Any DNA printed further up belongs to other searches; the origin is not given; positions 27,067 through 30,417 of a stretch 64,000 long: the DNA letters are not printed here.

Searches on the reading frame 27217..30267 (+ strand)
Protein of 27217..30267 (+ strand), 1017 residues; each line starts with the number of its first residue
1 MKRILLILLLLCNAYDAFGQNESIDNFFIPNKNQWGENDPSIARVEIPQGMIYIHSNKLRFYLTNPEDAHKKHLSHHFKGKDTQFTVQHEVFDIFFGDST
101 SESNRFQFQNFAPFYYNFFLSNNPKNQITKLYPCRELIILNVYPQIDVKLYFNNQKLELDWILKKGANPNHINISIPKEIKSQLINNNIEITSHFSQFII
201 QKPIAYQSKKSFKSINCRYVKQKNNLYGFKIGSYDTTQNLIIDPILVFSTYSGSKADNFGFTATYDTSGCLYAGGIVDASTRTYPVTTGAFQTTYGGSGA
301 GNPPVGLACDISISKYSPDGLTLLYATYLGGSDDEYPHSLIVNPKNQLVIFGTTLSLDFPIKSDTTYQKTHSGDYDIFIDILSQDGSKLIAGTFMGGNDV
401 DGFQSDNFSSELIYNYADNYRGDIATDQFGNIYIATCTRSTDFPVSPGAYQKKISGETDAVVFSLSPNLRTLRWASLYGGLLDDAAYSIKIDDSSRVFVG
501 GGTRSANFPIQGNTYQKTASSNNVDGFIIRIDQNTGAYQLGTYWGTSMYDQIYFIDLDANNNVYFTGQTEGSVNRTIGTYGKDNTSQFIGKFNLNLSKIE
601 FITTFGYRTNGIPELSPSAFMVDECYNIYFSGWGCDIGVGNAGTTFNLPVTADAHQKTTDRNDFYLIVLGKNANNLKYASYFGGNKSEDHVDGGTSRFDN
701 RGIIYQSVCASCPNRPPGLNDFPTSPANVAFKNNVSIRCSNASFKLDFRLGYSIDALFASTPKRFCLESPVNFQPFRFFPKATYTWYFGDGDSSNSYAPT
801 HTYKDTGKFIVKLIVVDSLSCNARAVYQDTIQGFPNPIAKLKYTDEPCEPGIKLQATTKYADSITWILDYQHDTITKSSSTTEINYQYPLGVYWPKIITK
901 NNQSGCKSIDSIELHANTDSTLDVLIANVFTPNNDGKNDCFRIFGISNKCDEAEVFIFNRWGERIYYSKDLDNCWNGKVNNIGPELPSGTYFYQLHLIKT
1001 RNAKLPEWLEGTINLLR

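Call 3: search_protein_families(library=pfam, max_evalue=1, proteins=[window:27217-30267:+])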
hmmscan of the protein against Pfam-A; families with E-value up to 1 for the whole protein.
window:27217-30267:+ (1017 aa): 5 families
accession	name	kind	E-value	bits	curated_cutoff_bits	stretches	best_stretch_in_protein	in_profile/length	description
PF25778.1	DUF7948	-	7.4e-41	141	27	1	28-245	1-214/214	Domain of unknown function (DUF7948)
PF13585.12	CHU_C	-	4.8e-22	78.3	27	1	926-1004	3-79/86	CHU_C Type IX secretion signal domain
PF18911.6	PKD_4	-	2.4e-09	37.5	27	1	782-823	35-76/85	PKD domain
PF00801.26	PKD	-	1.5e-08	35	23.5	1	767-823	13-73/80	PKD domain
PF06739.17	SBBP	-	1.3e-05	25.5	20.5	2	423-443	17-37/38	Beta-propeller repeat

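Call 35: search_protein_families(library=ncbifam, max_evalue=1, proteins=[window:27217-30267:+])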
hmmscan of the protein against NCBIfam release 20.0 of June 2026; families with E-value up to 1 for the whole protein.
window:27217-30267:+ (1017 aa): 2 families
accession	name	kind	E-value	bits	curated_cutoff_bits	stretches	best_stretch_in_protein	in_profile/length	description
TIGR04131.1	Bac_Flav_CTERM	domain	2.7e-16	59.5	35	1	926-1002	3-76/85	T9SS type B sorting domain-containing protein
TIGR00864.1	PCC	subfamily_domain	0.0068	12.8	1861.4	1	782-872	1087-1177/2700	polycystin cation channel protein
